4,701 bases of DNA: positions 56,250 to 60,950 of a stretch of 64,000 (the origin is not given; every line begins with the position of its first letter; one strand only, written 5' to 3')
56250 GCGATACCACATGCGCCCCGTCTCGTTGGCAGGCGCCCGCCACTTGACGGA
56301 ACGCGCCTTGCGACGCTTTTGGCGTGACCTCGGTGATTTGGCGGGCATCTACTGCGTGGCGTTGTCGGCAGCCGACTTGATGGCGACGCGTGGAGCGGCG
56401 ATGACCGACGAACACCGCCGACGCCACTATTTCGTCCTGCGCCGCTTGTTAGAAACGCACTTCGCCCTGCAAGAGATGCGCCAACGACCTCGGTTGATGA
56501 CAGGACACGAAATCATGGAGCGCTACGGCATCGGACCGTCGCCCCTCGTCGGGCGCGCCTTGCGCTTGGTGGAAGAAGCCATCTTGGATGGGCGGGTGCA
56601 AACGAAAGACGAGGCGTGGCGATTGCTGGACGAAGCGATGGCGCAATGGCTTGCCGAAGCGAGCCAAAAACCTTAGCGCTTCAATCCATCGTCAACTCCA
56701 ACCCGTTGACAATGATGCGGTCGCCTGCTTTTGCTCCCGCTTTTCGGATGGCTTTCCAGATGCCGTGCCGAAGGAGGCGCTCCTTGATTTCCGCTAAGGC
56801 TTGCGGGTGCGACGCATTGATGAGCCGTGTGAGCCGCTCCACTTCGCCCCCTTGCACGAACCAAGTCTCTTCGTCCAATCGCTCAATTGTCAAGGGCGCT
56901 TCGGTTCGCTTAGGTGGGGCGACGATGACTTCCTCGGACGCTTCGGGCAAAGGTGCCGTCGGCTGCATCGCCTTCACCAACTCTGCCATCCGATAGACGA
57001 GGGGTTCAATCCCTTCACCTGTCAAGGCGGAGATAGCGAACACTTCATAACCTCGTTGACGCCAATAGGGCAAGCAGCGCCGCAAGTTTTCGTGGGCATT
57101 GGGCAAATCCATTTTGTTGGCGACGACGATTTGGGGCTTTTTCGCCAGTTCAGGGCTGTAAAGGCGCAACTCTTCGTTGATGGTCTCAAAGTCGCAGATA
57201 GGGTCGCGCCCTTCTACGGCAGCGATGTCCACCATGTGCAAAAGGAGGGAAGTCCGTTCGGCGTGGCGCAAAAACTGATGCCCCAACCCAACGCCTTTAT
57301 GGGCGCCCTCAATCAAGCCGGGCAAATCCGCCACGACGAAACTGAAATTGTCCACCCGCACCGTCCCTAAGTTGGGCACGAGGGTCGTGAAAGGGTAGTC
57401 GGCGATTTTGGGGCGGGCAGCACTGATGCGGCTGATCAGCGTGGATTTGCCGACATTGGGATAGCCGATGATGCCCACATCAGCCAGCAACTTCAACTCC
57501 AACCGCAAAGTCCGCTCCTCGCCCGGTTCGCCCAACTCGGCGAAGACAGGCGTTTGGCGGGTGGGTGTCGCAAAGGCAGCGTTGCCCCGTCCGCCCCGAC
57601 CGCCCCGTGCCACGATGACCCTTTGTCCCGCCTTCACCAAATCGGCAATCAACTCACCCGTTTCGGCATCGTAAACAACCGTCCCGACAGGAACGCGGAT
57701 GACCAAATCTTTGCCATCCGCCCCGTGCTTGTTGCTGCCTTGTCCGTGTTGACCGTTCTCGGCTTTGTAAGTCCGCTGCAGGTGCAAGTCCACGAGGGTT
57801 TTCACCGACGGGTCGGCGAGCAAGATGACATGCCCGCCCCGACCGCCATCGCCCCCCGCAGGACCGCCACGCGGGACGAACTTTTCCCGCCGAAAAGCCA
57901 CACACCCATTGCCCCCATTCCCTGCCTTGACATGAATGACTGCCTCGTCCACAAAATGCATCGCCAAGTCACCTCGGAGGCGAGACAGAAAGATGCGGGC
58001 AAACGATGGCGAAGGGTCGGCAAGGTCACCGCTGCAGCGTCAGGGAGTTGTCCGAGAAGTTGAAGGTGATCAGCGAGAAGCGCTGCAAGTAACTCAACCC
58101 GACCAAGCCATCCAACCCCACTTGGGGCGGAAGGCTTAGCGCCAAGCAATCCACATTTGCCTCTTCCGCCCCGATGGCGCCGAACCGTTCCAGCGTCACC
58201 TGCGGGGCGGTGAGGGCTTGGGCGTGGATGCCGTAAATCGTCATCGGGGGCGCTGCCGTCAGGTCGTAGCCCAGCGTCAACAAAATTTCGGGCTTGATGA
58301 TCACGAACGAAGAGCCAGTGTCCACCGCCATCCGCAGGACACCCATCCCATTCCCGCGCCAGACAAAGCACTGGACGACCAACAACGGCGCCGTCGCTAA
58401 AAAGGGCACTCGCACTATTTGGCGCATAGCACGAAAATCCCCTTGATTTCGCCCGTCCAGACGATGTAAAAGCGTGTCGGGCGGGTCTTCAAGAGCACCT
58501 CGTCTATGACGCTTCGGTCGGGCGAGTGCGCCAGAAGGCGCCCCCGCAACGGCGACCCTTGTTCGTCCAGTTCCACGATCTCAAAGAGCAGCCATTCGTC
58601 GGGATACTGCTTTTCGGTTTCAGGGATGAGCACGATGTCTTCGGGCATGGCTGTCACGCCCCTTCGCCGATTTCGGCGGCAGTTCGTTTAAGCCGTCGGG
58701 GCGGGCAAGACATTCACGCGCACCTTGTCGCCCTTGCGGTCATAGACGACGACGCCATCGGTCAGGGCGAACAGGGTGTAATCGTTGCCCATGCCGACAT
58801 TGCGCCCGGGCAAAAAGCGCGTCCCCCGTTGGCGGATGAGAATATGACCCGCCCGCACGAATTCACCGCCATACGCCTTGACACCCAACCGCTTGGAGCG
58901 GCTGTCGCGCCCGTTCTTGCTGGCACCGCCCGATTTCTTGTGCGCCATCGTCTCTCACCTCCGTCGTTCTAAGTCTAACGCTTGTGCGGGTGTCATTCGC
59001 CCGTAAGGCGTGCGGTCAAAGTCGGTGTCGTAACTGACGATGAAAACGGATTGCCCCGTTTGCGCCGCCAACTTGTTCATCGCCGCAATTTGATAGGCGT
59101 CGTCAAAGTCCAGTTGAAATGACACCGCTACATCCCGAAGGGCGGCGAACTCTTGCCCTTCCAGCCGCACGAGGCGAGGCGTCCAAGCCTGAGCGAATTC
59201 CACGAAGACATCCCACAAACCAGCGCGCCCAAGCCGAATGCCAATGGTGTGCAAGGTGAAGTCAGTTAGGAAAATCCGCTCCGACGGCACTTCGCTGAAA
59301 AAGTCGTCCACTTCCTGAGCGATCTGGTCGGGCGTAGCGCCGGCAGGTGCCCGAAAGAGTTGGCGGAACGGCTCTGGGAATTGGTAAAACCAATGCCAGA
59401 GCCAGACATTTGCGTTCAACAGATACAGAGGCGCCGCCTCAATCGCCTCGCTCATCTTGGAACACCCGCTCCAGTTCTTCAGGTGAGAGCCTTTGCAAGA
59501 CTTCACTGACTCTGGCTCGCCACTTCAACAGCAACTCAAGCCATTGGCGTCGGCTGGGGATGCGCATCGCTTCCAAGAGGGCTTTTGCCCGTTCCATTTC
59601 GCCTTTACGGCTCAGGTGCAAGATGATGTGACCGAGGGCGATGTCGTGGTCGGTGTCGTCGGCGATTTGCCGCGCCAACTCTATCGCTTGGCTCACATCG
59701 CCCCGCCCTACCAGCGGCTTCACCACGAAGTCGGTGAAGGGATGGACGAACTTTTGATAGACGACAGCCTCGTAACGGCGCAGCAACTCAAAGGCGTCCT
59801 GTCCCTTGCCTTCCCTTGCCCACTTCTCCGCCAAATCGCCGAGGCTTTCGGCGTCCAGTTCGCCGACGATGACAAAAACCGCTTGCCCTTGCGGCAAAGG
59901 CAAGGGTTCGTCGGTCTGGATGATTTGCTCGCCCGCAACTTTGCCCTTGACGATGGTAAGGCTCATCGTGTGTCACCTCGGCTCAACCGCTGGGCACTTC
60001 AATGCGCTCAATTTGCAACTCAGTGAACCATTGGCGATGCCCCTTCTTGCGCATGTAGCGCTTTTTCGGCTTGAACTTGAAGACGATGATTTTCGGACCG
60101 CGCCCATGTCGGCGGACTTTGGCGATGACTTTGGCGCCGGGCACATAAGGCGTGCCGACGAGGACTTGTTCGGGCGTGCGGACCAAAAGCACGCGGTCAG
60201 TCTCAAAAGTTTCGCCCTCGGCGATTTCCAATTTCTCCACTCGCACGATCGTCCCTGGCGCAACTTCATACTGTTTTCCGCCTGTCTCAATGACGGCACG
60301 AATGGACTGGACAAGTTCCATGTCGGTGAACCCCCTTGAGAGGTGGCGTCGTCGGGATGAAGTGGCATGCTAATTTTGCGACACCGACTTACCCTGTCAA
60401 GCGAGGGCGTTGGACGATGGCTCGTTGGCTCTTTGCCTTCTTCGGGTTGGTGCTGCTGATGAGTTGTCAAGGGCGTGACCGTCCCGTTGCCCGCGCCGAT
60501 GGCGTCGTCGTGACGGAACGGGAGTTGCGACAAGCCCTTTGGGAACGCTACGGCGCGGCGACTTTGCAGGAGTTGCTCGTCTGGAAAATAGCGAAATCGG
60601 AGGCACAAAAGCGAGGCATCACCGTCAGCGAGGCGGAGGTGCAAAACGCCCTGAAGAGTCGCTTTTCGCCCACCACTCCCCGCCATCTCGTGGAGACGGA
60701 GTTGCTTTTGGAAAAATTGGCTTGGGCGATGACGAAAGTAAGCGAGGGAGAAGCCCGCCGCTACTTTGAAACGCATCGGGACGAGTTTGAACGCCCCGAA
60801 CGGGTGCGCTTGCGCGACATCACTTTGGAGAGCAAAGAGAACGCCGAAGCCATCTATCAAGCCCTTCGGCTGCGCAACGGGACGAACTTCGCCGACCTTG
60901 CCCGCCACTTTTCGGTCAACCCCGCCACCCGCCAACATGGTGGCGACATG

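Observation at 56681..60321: rplU-rpmA-obgE operon interrupted twice by different two-gene cassettes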

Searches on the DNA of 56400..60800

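Call 66: search_rna_families(source=window, start=56400, end=60800, threshold=evalue, max_evalue=1)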
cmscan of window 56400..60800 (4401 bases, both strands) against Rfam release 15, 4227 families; matches with E-value up to 1: 0.
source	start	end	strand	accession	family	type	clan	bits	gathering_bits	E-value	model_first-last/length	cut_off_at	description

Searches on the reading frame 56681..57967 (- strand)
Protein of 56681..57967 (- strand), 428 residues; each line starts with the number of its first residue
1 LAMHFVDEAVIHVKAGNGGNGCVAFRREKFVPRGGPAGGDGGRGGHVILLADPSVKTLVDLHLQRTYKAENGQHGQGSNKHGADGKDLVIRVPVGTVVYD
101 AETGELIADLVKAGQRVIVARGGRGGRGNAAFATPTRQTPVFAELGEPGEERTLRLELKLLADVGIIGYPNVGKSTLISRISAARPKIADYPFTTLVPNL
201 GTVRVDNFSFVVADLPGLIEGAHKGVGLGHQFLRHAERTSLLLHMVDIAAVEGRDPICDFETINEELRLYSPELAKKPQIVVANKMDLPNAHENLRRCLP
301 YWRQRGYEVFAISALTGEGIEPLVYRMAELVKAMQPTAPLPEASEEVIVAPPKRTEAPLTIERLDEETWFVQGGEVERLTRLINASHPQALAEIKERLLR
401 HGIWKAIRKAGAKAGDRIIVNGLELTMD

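Call 3: search_protein_families(library=pfam, proteins=[window:56681-57967:-], max_evalue=0.1)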
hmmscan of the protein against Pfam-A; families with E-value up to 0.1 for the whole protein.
window:56681-57967:- (428 aa): 9 families
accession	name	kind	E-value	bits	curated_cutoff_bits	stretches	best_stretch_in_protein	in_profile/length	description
PF01018.28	GTP1_OBG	-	3.6e-66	222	27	1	6-160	1-155/155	GTP1/OBG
PF01926.29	MMR_HSR1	-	1.2e-27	96.7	21.9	1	163-285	1-113/113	50S ribosome-binding GTPase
PF09269.16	DUF1967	-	1.8e-12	47.6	27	1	360-425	2-68/70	Domain of unknown function (DUF1967)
PF02421.24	FeoB_N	-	2.4e-09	37.3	27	1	164-219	3-58/156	Ferrous iron transport protein B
PF00025.27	Arf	-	3.9e-06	26.9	22.3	1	166-328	19-171/174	ADP-ribosylation factor family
PF03193.22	RsgA_GTPase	-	3.3e-05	24.2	30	1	276-329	53-106/174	RsgA GTPase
PF00009.33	GTP_EFTU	-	0.00011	22.2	26.5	1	276-331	121-186/188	Elongation factor Tu GTP binding domain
PF03308.22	MeaB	-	0.0015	18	23.1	0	164-182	36-54/273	Methylmalonyl Co-A mutase-associated GTPase MeaB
PF10662.15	PduV-EutP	-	0.078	13.2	21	0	265-327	75-141/143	Ethanolamine utilisation - propanediol utilisation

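Call 7: find_related_loci(query=window:56681-57967:-, collection=genome_contigs, flank=6000)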
Query window:56681-57967:- (428 aa) in genome_contigs; peptide patterns used: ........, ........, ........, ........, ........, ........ (x = any residue, [..] = any of these).
600 stretches matched a pattern (row limit reached: there are more); 599 encode a relative of the query (tblastn E <= 1e-3); the best 80 are kept; 80 distinct loci.
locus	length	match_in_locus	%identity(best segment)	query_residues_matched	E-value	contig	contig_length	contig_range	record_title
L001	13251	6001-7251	57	5-425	2e-132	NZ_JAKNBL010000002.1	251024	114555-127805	Pelotomaculum terephthalicicum JT 2, whole genome shotgun sequence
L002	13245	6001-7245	52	5-425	2e-129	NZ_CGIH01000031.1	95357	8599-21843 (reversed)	Syntrophomonas zehnderi OL-4, whole genome shotgun sequence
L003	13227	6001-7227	55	5-420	6e-127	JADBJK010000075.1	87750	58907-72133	MAG: Chloroflexota bacterium isolate Tumba.bins.16 NODE_403_length_87750_cov_120.476, whole genome shotgun sequence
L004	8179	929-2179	52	5-425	1e-125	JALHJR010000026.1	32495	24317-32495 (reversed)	MAG: Tepidanaerobacter acetatoxydans isolate 8-LJY_011 scaffold_268, whole genome shotgun sequence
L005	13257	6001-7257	58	5-425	1e-124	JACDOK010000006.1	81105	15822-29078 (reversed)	MAG: Peptococcaceae bacterium isolate GB_MAG19_121 c_000000000268, whole genome shotgun sequence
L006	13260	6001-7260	56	5-428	1e-124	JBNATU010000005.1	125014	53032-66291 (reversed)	MAG: Moorellaceae bacterium isolate Kamch4342-3A-MB-01 bin2.fa-5, whole genome shotgun sequence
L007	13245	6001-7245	52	5-425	2e-122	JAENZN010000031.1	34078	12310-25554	MAG: Syntrophomonas sp. isolate BM5_bin.8 BM5_bin8_NODE_353_length_34078_cov_79.387238, whole genome shotgun sequence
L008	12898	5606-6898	50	5-427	1e-119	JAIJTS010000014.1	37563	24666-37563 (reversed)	MAG: Atopobium sp. isolate Map_83_010 contig_100_59, whole genome shotgun sequence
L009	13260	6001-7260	50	5-422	6e-118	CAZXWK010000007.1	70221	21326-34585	MAG TPA_asm: uncultured Eubacteriales bacterium isolate binchicken_co152_220 genome assembly, contig: NODE_445_length_70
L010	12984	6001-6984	60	2-328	3e-117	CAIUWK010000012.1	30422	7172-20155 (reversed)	MAG: uncultured Geobacter sp. isolate E14_bin-1665 genome assembly, contig: bin-1665:012/113, whole genome shotgun seque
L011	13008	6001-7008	57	1-335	4e-117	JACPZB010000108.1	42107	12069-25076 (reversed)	MAG: Deltaproteobacteria bacterium isolate NC_groundwater_878_Pr1_S2p5_43_21 Montesol18_S2p5_coassembly_scaffold_1257928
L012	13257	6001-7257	49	5-424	8e-117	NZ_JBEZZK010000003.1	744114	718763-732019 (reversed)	Streptosporangium sp. NPDC023963 NPDC023963_104_C5.ctg-0003, whole genome shotgun sequence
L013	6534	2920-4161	45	5-425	1e-116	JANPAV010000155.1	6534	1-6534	MAG: Armatimonadota bacterium isolate VAR_79_metabat_147 VAR_79_k141_3530029, whole genome shotgun sequence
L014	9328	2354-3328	59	1-324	2e-116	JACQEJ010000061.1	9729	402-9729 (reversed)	MAG: Deltaproteobacteria bacterium isolate NC_groundwater_1018_Pr1_S-0.65um_46_20 Montesol18_Sp65_coassembly_scaffold_31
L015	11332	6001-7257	49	5-424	2e-115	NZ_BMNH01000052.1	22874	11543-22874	Nonomuraea cavernae strain CGMCC 4.7368 sequence52, whole genome shotgun sequence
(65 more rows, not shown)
